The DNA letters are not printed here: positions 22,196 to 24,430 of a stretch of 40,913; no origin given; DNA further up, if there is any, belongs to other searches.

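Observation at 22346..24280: Two tandem VirB2-like pilin hairpins are fused to a Cys-rich domain and a snapalysin-type metzincin motif, an apparently undescribed architecture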

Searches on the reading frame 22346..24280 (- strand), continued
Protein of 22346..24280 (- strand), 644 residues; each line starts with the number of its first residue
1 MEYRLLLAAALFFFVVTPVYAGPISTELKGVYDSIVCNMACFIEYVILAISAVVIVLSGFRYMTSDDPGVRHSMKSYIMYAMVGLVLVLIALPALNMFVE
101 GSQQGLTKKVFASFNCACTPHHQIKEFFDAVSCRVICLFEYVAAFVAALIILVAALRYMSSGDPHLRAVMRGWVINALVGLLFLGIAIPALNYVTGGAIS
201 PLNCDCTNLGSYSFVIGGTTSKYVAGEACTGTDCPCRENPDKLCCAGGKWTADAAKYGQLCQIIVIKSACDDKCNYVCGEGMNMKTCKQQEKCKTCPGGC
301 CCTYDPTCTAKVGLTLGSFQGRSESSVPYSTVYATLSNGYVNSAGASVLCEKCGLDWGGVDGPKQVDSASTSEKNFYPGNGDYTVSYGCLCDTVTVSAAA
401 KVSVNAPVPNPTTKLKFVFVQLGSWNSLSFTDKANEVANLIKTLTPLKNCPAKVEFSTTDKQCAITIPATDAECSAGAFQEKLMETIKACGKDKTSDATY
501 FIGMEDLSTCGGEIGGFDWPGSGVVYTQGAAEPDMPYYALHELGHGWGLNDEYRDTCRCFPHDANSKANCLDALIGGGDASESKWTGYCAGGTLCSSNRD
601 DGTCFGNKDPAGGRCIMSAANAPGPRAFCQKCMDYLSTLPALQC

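Call 85: find_encoding_contigs(protein=P0040, flank=10000, max_places=2)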
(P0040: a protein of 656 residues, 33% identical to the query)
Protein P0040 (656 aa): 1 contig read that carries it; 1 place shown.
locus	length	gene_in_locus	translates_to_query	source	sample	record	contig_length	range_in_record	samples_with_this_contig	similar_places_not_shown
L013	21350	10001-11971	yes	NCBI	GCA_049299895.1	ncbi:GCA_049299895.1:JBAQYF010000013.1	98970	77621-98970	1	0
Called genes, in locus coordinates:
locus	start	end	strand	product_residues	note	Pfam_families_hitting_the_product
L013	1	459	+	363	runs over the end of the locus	PF00702:Hydrolase (faint)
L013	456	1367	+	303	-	PF00294:PfkB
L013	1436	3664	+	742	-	PF00082:Peptidase_S8, PF02225:PA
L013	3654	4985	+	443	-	PF20009:GEVED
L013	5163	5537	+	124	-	PF02661:Fic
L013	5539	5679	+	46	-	-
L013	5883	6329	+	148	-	PF04191:PEMT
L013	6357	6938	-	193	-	-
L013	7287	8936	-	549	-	PF00118:Cpn60_TCP1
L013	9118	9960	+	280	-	PF00753:Lactamase_B (faint)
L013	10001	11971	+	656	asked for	PF04956:TrbC (weak), PF18895:T4SS_pilin (weak), PF07705:CARDB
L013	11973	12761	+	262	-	-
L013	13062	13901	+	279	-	-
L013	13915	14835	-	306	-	PF08279:HTH_11 (faint), PF26553:PDDEXK_19, PF01381:HTH_3, PF12844:HTH_19 (weak), PF13560:HTH_31 (weak)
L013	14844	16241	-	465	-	PF00696:AA_kinase, PF13840:ACT_7, PF22468:ACT_9, PF13840:ACT_7, PF01842:ACT (weak), PF22468:ACT_9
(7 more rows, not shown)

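Call 86: find_encoding_contigs(protein=P0006, flank=10000, max_places=2)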
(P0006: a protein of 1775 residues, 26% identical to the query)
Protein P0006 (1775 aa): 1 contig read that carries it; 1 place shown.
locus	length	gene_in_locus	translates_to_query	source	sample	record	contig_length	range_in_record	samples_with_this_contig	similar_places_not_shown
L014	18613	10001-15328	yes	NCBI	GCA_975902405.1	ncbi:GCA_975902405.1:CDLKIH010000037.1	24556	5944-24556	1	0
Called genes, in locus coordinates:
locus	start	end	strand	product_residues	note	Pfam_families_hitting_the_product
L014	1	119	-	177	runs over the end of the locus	PF02441:Flavoprotein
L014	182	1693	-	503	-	PF20123:DUF6513 (weak), PF00809:Pterin_bind, PF14251:PterinBD-DUF4346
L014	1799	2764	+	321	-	PF09822:ABC_transp_aux (faint)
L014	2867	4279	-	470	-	PF25596:CPSase_L_D1, PF02222:ATP-grasp, PF02786:CPSase_L_D2, PF07478:Dala_Dala_lig_C, PF02787:CPSase_L_D3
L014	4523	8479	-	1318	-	PF05048:NosD, PF13229:Beta_helix, PF05048:NosD, PF13229:Beta_helix, PF05048:NosD, PF13229:Beta_helix, PF05048:NosD (weak)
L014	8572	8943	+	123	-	PF13742:tRNA_anti_2 (faint), PF01336:tRNA_anti-codon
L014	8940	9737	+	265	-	PF06023:Csa1 (weak), PF12705:PDDEXK_1, PF01930:Cas_Cas4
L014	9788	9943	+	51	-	PF00832:Ribosomal_L39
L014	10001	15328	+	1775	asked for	PF04956:TrbC, PF18895:T4SS_pilin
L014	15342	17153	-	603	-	PF00361:Proton_antipo_M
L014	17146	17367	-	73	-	-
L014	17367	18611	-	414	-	?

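Call 87: find_encoding_contigs(protein=P0008, flank=10000, max_places=2)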
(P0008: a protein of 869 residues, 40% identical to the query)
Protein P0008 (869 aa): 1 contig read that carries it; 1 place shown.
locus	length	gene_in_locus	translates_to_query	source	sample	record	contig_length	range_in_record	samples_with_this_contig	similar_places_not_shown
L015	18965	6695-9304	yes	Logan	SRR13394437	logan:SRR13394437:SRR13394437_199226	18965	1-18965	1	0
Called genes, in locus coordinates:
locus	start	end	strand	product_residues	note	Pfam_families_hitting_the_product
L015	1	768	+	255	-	?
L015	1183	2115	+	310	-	PF01667:Ribosomal_S27e (weak), PF08271:Zn_Ribbon_TF, PF00382:TFIIB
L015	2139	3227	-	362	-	PF01478:Peptidase_A24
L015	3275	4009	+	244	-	PF21003:NucS_N, PF01939:NucS_C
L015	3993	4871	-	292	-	PF13793:Pribosyltran_N, PF00156:Pribosyltran, PF14681:UPRTase (weak), PF14572:Pribosyl_synth (weak)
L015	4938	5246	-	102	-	PF05854:MC1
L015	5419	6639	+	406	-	PF04123:DUF373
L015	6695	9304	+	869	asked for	PF04956:TrbC (faint), PF18895:T4SS_pilin, PF00801:PKD, PF18911:PKD_4, PF22352:K319L-like_PKD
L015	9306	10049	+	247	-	-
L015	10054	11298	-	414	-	PF13173:AAA_14, PF13635:DUF4143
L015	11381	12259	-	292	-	PF01478:Peptidase_A24, PF06819:Arc_PepC (faint)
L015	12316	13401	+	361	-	PF00702:Hydrolase (faint), PF12710:HAD (faint)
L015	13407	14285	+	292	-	PF00294:PfkB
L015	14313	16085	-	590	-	-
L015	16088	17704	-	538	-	-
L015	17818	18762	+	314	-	PF13613:HTH_Tnp_4, PF01609:DDE_Tnp_1, PF13359:DDE_Tnp_4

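Call 88: find_encoding_contigs(protein=P0002, flank=10000, max_places=2)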
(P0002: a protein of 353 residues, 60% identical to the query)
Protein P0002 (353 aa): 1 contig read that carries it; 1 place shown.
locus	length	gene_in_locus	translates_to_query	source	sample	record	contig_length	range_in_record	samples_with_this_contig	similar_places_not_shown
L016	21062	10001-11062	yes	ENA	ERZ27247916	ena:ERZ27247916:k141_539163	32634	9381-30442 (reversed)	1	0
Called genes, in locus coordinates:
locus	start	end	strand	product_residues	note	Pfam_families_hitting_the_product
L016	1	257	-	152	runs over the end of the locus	-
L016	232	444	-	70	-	-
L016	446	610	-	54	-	-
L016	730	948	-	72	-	-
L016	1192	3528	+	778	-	PF00437:T2SSE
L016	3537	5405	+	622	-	PF00482:T2SSF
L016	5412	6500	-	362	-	PF01478:Peptidase_A24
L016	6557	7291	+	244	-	PF21003:NucS_N, PF01939:NucS_C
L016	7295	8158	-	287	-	PF13793:Pribosyltran_N, PF00156:Pribosyltran, PF14572:Pribosyl_synth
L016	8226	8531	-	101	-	PF05854:MC1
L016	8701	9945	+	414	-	PF04123:DUF373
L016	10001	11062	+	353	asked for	PF04956:TrbC (faint), PF18895:T4SS_pilin (weak)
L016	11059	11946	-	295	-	PF01478:Peptidase_A24, PF06819:Arc_PepC (faint)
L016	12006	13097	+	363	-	PF00702:Hydrolase (faint)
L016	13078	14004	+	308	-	PF00294:PfkB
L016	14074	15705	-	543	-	PF00118:Cpn60_TCP1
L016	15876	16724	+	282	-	PF00753:Lactamase_B (weak)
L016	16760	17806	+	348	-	-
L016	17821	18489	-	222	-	PF02463:SMC_N (weak), PF00005:ABC_tran, PF13304:AAA_21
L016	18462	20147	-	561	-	PF00528:BPD_transp_1 (weak)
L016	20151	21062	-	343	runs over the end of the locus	PF13531:SBP_bac_11, PF01547:SBP_bac_1, PF13416:SBP_bac_8, PF13343:SBP_bac_6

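Call 89: find_encoding_contigs(protein=P0029, flank=10000, max_places=2)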
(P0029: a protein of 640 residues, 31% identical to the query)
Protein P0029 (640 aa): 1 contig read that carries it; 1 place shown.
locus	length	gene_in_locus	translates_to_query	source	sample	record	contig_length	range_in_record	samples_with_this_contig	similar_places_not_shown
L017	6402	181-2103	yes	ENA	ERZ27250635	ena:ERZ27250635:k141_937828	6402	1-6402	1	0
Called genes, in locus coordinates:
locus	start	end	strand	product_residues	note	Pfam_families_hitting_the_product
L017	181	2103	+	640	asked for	PF18895:T4SS_pilin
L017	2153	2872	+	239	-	-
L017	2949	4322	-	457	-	PF07719:TPR_2 (faint), PF13424:TPR_12, PF17874:TPR_MalT (weak), PF13424:TPR_12, PF13374:TPR_10 (weak), PF13424:TPR_12, PF17874:TPR_MalT (weak), PF13424:TPR_12, +10 more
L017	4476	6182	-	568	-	-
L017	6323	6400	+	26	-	?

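Call 93: find_encoding_contigs(protein=P0097, flank=10000, max_places=2)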
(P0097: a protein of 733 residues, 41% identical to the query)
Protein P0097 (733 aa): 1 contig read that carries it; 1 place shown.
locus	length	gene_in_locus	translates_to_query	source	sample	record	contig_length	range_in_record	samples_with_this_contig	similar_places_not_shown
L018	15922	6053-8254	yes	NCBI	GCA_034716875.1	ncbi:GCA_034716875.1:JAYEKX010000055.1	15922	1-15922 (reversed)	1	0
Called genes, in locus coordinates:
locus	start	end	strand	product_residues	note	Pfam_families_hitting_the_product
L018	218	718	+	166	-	PF00694:Aconitase_C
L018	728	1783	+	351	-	PF00180:Iso_dh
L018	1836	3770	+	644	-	PF12439:GDE_N, PF06202:GDE_C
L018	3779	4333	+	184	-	PF04307:YdjM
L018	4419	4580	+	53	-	-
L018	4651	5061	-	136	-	PF19027:DUF5752 (faint)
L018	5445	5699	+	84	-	-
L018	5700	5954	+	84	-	PF07927:HicA_toxin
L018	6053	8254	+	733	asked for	PF01364:Peptidase_C25 (faint)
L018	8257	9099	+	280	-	-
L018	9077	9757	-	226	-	PF06035:Peptidase_C93 (faint)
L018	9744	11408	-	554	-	PF04675:DNA_ligase_A_N, PF01068:DNA_ligase_A_M, PF04679:DNA_ligase_A_C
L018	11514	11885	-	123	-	PF01986:DUF123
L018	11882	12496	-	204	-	-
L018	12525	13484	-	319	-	PF02661:Fic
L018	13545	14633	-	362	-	PF13439:Glyco_transf_4, PF13579:Glyco_trans_4_4, PF00534:Glycos_transf_1, PF13692:Glyco_trans_1_4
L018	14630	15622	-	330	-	PF13439:Glyco_transf_4, PF00534:Glycos_transf_1, PF13692:Glyco_trans_1_4, PF13524:Glyco_trans_1_2 (weak)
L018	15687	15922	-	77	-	PF13683:rve_3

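Call 94: find_encoding_contigs(protein=P0018, flank=10000, max_places=2)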
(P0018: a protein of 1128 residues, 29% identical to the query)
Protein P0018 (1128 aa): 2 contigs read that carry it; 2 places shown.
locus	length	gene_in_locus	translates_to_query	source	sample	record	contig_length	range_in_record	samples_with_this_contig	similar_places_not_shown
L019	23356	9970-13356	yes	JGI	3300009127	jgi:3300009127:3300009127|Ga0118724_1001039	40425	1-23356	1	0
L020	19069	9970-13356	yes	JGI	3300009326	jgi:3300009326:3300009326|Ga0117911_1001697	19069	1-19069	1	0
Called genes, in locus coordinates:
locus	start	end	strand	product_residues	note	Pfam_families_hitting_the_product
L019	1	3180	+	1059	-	?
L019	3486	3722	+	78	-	PF18929:DUF5678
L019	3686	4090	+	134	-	PF13650:Asp_protease_2 (weak)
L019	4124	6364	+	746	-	PF18895:T4SS_pilin (weak), PF00801:PKD (weak), PF18911:PKD_4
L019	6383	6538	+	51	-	-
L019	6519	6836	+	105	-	PF18929:DUF5678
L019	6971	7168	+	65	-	-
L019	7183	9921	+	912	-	PF18895:T4SS_pilin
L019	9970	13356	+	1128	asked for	PF18895:T4SS_pilin (weak), PF04956:TrbC (weak), PF18895:T4SS_pilin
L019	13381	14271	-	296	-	PF02219:MTHFR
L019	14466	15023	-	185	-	PF12225:DUF5981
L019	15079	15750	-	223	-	PF01865:PhoU_div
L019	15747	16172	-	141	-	PF00571:CBS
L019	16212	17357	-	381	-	PF00999:Na_H_Exchanger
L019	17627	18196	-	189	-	PF13592:HTH_33 (weak), PF13358:DDE_3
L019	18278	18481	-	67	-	-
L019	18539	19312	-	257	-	PF00149:Metallophos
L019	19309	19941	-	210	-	-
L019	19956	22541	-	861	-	PF00270:DEAD, PF04851:ResIII, PF22590:Cas3-like_C_2 (faint), PF00271:Helicase_C, PF19306:WHD_Lhr, PF08494:DEAD_assoc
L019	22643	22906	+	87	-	-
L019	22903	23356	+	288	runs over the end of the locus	PF02082:Rrf2 (weak), PF03444:WHD_HrcA, PF08279:HTH_11 (weak), PF00571:CBS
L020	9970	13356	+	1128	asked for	PF18895:T4SS_pilin (weak), PF04956:TrbC (weak), PF18895:T4SS_pilin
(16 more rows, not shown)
